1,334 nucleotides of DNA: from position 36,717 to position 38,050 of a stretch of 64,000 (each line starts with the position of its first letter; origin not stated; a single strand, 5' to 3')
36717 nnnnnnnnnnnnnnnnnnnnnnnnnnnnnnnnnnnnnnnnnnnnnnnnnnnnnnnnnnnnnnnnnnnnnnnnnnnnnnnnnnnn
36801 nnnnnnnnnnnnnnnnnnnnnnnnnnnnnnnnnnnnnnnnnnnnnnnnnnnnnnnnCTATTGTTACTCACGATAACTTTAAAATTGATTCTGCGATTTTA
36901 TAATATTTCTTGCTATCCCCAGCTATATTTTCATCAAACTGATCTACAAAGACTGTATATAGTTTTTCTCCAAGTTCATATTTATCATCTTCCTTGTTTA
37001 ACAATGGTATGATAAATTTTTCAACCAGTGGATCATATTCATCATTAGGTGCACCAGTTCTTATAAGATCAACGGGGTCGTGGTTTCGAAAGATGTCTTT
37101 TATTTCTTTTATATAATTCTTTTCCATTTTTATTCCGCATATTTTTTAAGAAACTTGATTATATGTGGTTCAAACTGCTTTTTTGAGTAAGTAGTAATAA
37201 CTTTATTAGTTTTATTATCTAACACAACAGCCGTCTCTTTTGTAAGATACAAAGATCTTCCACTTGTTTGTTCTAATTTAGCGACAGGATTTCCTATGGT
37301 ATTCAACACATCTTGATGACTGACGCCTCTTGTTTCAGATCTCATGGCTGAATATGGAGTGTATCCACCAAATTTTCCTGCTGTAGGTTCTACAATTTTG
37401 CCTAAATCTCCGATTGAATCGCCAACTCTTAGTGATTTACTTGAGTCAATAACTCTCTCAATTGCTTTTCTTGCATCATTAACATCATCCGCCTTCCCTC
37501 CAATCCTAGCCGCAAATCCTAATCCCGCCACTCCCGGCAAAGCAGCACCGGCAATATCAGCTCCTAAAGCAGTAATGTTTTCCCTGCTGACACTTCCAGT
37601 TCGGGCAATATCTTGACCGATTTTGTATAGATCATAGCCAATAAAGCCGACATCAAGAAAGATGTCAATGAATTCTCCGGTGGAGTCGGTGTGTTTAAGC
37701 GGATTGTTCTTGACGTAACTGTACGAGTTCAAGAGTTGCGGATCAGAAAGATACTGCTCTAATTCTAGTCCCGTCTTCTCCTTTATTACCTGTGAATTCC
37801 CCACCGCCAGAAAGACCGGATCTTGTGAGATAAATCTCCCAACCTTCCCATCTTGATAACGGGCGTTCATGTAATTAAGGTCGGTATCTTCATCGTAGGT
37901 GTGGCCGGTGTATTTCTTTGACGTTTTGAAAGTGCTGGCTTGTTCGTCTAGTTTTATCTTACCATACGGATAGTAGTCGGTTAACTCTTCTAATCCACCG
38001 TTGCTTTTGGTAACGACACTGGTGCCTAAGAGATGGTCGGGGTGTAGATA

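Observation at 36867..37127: Three small acidic ORFs as candidate novel immunity proteins for three uncharacterised RHS C-terminal toxins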

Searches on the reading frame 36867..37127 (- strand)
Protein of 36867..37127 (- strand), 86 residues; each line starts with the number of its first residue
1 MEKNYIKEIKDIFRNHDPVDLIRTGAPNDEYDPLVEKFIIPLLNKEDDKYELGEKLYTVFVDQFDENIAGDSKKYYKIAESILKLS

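Call 4: search_protein_families(library=pfam, max_evalue=1, proteins=[window:36867-37127:-])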
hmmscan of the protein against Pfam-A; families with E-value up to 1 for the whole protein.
window:36867-37127:- (86 aa): 0 families

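Call 5: search_protein_families(library=ncbifam, max_evalue=1, proteins=[window:36867-37127:-])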
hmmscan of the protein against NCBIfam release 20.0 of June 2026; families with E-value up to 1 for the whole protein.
window:36867-37127:- (86 aa): 0 families

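Call 7: search_solved_structures(query=window:36867-37127:-, max_evalue=10, show_alignments=2)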
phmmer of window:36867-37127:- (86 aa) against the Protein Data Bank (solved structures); distinct sequences matched with E-value up to 10: 0.

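Call 9: find_homologous_proteins(query=window:36867-37127:-, max_evalue=0.01)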
Query window:36867-37127:- (86 aa): 1 proteins with E <= 0.01 among 3 candidates.
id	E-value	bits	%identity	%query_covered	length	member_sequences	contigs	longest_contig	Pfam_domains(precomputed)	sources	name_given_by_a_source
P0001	4.5e-49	182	100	100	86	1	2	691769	-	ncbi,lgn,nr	ncbi:MAG: hypothetical protein QY304_02115 [Candidatus Paceibacterota bacterium]|nr:MAG: hypothetica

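Call 27: search_protein_families(library=pfam, alignment_id=A2, max_evalue=1)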
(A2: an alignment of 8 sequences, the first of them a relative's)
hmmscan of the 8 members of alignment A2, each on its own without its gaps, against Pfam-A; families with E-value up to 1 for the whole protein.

A. member 1, P0001 (86 aa): 0 families

B. families by the number of members that match (of 8 scanned): 9 families
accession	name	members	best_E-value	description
PF08958.15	DUF1871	7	2.2e-06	Domain of unknown function (DUF1871)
PF22941.1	TADA2A-like_3rd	2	0.11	Transcriptional adapter 2-alpha-like domain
PF24892.1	UTP6_C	1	0.022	U3 small nucleolar RNA-associated protein 6 C-terminal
PF14674.12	FANCI_S1-cap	1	0.025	FANCI solenoid 1 cap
PF08882.16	Acetone_carb_G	1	0.043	Acetone carboxylase gamma subunit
PF18411.6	Annexin_2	1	0.045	Annexin-like domain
PF21822.3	Phage_TAC_15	1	0.064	Phage tail assembly chaperone protein, TAC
PF19256.4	LAIKA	1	0.13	LAIKA domain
PF23057.1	RBD_ZCCHC3_1st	1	0.13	ZCCHC3, first RNA-binding domain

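Call 28: search_solved_structures(query=A2, max_evalue=10, show_alignments=3)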
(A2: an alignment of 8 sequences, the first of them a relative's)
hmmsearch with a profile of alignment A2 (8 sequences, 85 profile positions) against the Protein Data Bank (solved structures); distinct sequences matched with E-value up to 10: 2.
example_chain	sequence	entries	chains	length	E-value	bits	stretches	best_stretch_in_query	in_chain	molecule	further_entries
1u84_A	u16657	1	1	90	0.015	18.9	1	8-83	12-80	Hypothetical protein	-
3r2x_C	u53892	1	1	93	0.065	16.9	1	9-66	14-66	HB36.3, designed hemagglutinin binding protein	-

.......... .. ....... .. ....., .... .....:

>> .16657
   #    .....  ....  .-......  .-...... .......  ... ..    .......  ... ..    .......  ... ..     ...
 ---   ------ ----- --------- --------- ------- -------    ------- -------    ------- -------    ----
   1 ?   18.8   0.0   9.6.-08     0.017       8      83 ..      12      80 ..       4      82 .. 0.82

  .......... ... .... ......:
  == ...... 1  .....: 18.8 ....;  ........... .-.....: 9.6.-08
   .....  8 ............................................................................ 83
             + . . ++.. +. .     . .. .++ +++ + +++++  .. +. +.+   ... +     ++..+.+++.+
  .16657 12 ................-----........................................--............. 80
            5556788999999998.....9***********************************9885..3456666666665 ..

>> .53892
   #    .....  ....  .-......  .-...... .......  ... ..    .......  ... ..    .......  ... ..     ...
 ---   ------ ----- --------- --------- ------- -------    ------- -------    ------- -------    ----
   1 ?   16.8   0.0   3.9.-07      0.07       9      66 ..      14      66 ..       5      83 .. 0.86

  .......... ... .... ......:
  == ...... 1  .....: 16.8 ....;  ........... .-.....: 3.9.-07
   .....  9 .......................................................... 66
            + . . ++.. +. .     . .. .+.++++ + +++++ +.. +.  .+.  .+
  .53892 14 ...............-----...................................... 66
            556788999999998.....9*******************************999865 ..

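Call 59: find_related_loci(query=A8, collection=metagenome_contigs, flank=3000)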
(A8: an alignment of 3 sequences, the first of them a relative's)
Query A8 (86 aa) in metagenome_contigs; peptide patterns used: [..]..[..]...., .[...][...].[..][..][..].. (x = any residue, [..] = any of these).
347 stretches matched a pattern; 110 encode a relative of the query (tblastn E <= 1e-3); the best 80 are kept; 80 distinct loci.
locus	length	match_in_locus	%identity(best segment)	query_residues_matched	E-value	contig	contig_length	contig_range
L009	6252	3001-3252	34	1-85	1e-13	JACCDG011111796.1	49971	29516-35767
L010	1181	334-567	38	7-85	2e-13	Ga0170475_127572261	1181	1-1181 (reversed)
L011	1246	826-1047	37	8-82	6e-13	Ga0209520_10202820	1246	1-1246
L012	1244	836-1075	41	3-83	1e-12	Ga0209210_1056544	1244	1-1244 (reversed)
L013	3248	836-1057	36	8-82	2e-12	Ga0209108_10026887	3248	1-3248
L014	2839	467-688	39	8-82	1e-11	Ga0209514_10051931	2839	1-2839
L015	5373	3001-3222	39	8-82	1e-11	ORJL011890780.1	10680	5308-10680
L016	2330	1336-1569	38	4-82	2e-11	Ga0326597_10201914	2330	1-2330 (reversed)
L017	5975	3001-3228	36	8-84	3e-11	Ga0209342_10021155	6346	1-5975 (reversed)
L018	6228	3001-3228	36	8-84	3e-11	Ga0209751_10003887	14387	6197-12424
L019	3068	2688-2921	38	4-82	2e-11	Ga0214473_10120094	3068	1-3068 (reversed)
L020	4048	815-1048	37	4-82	5e-11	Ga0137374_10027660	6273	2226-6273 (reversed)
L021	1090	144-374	40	7-83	4e-11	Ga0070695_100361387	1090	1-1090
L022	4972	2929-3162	37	4-82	5e-11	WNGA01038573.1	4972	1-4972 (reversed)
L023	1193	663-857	41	17-82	8e-11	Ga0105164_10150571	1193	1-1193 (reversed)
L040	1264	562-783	34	9-84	1e-9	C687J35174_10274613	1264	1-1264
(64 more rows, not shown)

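Call 90: search_protein_families(library=pfam, max_evalue=0.01, proteins=[L040:490-789:+])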
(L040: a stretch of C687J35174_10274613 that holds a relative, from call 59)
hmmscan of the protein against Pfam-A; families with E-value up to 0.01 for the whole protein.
L040:490-789:+ (100 aa): 0 families

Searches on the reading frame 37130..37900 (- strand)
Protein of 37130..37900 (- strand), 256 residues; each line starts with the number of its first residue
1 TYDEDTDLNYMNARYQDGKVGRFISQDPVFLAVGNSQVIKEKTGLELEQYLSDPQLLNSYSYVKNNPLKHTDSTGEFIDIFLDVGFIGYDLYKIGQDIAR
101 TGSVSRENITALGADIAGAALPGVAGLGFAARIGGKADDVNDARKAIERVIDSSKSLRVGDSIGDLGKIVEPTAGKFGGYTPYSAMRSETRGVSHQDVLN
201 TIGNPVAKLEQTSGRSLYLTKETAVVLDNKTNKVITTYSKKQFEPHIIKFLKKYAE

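Call 4: search_protein_families(library=pfam, max_evalue=1, proteins=[window:37130-37900:-])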
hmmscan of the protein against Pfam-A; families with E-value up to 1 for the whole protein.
window:37130-37900:- (256 aa): 0 families

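Call 5: search_protein_families(library=ncbifam, max_evalue=1, proteins=[window:37130-37900:-])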
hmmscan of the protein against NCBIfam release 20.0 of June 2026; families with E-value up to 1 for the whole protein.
window:37130-37900:- (256 aa): 3 families
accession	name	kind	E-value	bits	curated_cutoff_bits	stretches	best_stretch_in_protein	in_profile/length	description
TIGR03696.1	Rhs_assc_core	domain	4.8e-12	46.2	32.5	1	2-75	24-75/76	RHS repeat-associated core domain-containing protein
TIGR02530.1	flg_new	equivalog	0.024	15.4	83.2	1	184-247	21-86/96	TIGR02530 family flagellar biosynthesis protein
NF041261.1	RHS_core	equivalog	0.025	12.4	2000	1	2-33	1210-1241/1261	RHS element core protein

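Call 6: search_solved_structures(query=window:37130-37750:-, max_evalue=10, show_alignments=2)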
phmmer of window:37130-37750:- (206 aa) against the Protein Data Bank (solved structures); distinct sequences matched with E-value up to 10: 1.
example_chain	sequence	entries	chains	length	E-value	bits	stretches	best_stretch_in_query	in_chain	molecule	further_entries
2r91_A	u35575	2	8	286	0.68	12.7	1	57-156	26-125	2-Keto-3-deoxy-(6-phospho-)gluconate aldolase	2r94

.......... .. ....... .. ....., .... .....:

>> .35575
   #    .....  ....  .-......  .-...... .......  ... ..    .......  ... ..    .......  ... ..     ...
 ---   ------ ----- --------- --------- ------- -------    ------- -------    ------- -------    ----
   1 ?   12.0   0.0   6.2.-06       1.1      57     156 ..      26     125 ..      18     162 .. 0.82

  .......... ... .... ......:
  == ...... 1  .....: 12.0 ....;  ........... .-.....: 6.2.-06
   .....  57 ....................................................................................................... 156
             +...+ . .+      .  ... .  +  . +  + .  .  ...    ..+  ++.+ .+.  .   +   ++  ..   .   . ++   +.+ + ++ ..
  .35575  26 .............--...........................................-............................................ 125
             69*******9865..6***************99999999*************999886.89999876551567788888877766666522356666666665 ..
